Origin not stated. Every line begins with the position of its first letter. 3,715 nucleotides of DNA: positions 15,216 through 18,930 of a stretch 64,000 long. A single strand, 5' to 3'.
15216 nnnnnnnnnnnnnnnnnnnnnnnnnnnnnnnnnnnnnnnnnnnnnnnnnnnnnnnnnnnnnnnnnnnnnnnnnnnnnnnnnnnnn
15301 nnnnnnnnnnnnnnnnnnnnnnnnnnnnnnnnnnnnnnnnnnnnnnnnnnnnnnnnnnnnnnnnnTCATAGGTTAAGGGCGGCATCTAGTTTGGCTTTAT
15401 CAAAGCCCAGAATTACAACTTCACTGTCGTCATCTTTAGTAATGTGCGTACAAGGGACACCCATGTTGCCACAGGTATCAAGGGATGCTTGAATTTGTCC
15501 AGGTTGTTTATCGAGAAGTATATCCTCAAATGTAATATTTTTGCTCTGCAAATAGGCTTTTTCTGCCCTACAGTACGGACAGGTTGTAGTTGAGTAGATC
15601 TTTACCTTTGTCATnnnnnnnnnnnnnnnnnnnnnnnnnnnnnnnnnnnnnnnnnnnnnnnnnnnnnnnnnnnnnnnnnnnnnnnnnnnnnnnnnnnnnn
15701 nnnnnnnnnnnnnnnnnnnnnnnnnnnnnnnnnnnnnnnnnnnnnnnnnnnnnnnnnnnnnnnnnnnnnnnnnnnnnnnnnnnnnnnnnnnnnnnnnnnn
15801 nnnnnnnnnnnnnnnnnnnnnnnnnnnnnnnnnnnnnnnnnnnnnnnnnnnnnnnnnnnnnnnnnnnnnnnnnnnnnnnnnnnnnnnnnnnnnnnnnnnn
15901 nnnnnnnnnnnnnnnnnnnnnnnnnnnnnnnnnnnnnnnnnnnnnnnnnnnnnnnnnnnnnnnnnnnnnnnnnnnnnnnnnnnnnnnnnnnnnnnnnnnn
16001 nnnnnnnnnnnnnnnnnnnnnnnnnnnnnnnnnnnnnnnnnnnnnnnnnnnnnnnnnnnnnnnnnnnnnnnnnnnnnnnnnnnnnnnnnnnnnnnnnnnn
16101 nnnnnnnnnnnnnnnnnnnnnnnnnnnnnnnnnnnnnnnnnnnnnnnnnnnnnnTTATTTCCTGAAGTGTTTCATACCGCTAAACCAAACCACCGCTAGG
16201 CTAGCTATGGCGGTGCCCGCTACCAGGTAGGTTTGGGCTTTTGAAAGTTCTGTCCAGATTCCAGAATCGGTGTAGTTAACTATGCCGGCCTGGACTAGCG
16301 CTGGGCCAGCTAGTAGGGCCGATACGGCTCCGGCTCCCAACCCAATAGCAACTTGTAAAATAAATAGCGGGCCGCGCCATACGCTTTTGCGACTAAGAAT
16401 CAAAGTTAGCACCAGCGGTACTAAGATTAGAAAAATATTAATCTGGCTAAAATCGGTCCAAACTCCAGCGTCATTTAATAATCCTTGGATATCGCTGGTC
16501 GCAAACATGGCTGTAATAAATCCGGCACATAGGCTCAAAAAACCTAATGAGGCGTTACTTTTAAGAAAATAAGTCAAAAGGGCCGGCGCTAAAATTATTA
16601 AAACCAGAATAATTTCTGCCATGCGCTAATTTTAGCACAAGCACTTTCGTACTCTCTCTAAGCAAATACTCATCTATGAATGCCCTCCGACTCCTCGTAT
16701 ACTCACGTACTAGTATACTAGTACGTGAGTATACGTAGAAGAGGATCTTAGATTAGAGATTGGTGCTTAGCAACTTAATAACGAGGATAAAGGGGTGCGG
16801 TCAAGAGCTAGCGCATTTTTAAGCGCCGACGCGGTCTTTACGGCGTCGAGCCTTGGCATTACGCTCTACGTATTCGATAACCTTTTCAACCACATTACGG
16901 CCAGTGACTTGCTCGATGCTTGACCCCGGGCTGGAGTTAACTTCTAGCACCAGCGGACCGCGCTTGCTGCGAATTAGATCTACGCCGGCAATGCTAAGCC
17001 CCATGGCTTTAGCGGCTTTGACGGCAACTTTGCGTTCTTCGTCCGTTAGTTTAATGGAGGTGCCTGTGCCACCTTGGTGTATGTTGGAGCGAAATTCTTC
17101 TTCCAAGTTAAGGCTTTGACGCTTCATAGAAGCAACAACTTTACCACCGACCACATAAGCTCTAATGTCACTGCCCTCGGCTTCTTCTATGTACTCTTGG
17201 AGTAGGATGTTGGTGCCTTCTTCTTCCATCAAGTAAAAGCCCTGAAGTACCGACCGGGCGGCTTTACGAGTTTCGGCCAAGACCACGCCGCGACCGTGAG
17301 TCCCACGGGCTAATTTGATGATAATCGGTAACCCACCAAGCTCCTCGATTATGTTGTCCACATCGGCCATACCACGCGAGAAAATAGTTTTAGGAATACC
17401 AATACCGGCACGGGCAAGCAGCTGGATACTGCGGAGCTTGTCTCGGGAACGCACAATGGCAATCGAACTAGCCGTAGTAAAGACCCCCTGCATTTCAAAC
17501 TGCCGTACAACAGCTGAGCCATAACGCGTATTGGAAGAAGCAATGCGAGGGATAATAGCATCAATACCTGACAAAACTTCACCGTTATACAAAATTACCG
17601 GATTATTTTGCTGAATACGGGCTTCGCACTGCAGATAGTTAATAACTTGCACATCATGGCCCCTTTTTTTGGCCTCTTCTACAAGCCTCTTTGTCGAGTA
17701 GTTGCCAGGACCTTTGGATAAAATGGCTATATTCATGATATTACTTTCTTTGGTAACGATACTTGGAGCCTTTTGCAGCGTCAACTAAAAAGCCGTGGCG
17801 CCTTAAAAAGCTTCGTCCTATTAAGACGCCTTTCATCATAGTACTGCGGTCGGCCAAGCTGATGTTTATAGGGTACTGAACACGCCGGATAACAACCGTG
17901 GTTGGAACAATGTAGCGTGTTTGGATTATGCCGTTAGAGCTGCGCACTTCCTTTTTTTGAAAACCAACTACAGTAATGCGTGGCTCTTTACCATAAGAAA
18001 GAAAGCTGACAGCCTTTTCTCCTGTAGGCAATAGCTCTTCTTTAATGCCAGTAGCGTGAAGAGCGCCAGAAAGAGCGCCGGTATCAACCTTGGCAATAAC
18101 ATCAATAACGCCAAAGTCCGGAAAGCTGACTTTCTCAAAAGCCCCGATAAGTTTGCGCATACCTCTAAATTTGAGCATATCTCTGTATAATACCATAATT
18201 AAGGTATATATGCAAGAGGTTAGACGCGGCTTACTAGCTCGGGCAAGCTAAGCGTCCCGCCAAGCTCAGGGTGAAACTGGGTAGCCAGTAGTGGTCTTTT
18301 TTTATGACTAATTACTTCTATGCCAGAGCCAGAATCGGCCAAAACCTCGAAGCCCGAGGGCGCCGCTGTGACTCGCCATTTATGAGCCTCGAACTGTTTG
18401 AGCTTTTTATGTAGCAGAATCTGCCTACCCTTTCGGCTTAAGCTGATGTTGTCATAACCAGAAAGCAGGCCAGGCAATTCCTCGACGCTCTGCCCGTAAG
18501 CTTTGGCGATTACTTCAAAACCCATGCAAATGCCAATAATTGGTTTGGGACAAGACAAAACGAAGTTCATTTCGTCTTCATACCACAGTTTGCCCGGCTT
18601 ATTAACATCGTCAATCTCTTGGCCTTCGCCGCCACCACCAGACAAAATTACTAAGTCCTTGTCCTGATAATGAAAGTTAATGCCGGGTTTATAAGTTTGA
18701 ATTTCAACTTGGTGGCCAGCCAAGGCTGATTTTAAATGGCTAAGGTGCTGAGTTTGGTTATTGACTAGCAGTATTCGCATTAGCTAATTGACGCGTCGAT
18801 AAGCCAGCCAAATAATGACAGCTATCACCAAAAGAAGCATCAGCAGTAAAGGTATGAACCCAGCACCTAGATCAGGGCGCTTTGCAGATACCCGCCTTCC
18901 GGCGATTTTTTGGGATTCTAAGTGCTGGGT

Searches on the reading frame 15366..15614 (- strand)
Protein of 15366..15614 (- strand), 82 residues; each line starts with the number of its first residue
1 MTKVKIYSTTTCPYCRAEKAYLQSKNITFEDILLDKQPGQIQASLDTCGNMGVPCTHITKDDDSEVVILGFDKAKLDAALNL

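Call 80: search_protein_families(library=pfam, proteins=[window:15366-15614:-], max_evalue=0.001)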
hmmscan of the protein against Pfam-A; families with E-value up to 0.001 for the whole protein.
window:15366-15614:- (82 aa): 1 family
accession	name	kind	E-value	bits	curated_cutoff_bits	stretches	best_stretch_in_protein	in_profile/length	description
PF00462.30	Glutaredoxin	-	1.9e-10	41.2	22.9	1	4-56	1-53/60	Glutaredoxin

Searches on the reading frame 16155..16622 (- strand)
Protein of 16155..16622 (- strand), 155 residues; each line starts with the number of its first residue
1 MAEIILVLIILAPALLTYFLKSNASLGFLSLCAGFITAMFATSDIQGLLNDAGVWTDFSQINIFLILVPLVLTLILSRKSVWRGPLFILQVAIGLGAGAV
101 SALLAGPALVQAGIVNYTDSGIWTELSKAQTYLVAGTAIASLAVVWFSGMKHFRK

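Call 12: search_protein_families(library=pfam, proteins=[window:16155-16622:-], max_evalue=0.01)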
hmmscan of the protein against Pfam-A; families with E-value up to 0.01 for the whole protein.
window:16155-16622:- (155 aa): 0 families

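Call 52: search_protein_families(library=ncbifam, proteins=[window:16155-16622:-], max_evalue=0.01)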
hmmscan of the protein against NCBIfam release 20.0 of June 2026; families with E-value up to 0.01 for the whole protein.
window:16155-16622:- (155 aa): 1 family
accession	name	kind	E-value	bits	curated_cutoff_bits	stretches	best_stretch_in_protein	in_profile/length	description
NF009289.0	PRK12649.1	equivalog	0.0011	17.5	1117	1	27-147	174-294/789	putative monovalent cation/H+ antiporter subunit A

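Call 61: search_protein_families(library=pfam, proteins=[window:16155-16622:-], max_evalue=5)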
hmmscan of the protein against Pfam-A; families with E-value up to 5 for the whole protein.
window:16155-16622:- (155 aa): 2 families
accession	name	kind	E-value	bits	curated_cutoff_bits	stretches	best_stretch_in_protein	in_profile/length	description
PF04061.19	ORMDL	-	0.095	13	27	1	58-93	84-119/135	ORMDL family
PF05449.16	Phage_holin_3_7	-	0.54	10.8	25.4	1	15-72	13-69/80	Putative 3TM holin, Phage_holin_3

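Call 62: find_homologous_proteins(query=window:16155-16622:-, max_evalue=0.001)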
Query window:16155-16622:- (155 aa): 1 proteins with E <= 0.001 among 582 candidates.
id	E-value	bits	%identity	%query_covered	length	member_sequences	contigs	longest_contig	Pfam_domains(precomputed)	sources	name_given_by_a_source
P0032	9.4e-90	316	100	100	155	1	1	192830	-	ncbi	ncbi:MAG: hypothetical protein WD877_00305 [Candidatus Saccharimonadales bacterium]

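Call 65: find_encoding_contigs(protein=P0032, flank=10000, max_places=2)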
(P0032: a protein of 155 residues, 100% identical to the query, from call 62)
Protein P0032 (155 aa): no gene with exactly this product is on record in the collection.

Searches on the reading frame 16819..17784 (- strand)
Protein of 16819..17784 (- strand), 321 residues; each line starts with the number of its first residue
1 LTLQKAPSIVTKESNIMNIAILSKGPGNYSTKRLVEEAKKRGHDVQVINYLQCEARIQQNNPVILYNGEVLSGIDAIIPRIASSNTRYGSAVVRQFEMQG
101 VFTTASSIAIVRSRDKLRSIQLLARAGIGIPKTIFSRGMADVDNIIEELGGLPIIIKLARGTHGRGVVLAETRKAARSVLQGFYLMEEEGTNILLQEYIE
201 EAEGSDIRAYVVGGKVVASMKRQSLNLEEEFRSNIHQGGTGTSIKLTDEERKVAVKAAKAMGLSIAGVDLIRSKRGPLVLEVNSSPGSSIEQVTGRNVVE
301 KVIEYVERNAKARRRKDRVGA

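Call 12: search_protein_families(library=pfam, proteins=[window:16819-17784:-], max_evalue=0.01)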
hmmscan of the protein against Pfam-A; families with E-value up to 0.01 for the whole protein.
window:16819-17784:- (321 aa): 6 families
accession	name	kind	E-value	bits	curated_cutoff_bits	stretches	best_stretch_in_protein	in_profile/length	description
PF08443.16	RimK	-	2.5e-57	194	21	1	114-306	2-188/188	RimK-like ATP-grasp domain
PF18030.7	Rimk_N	-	1.9e-37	127.9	26.4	1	17-110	1-94/94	RimK PreATP-grasp domain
PF02955.21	GSH-S_ATP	-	4.5e-18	65.7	23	1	130-291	12-168/175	Prokaryotic glutathione synthetase, ATP-grasp domain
PF14397.11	ATPgrasp_ST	-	1.3e-10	41.4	31.4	2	253-307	221-277/278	Sugar-transfer associated ATP-grasp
PF02655.19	ATP-grasp_3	-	8.2e-10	39.4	23.2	1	115-285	3-156/160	ATP-grasp domain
PF14398.11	ATPgrasp_YheCD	-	0.0059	16.3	26.8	0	245-305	180-251/255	YheC/D like ATP-grasp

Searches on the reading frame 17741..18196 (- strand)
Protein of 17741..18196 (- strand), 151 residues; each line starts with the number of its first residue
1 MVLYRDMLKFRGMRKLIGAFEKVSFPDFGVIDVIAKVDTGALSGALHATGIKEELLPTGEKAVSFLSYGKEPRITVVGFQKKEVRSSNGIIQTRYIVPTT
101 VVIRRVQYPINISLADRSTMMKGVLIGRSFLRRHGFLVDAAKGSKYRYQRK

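Call 12: search_protein_families(library=pfam, proteins=[window:17741-18196:-], max_evalue=0.01)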
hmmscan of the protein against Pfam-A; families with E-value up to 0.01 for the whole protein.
window:17741-18196:- (151 aa): 1 family
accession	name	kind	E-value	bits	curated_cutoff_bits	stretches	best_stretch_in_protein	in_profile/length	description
PF05618.17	Zn_protease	-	5.7e-12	46.2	27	1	17-141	2-130/138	Putative ATP-dependent zinc protease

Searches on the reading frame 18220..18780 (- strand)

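Call 80: search_protein_families(library=pfam, proteins=[window:18220-18780:-], max_evalue=0.001)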
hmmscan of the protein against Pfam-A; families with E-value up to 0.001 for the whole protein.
window:18220-18780:- (186 aa): 3 families
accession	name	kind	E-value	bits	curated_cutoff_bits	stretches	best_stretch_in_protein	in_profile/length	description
PF00117.34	GATase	-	1.9e-19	70.5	22.8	1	6-178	3-178/190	Glutamine amidotransferase class-I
PF07722.19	Peptidase_C26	-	4.5e-06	27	20.5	1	77-172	104-219/219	Peptidase C26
PF01174.25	SNO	-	7.1e-05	23.2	27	0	39-174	32-172/188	SNO glutamine amidotransferase family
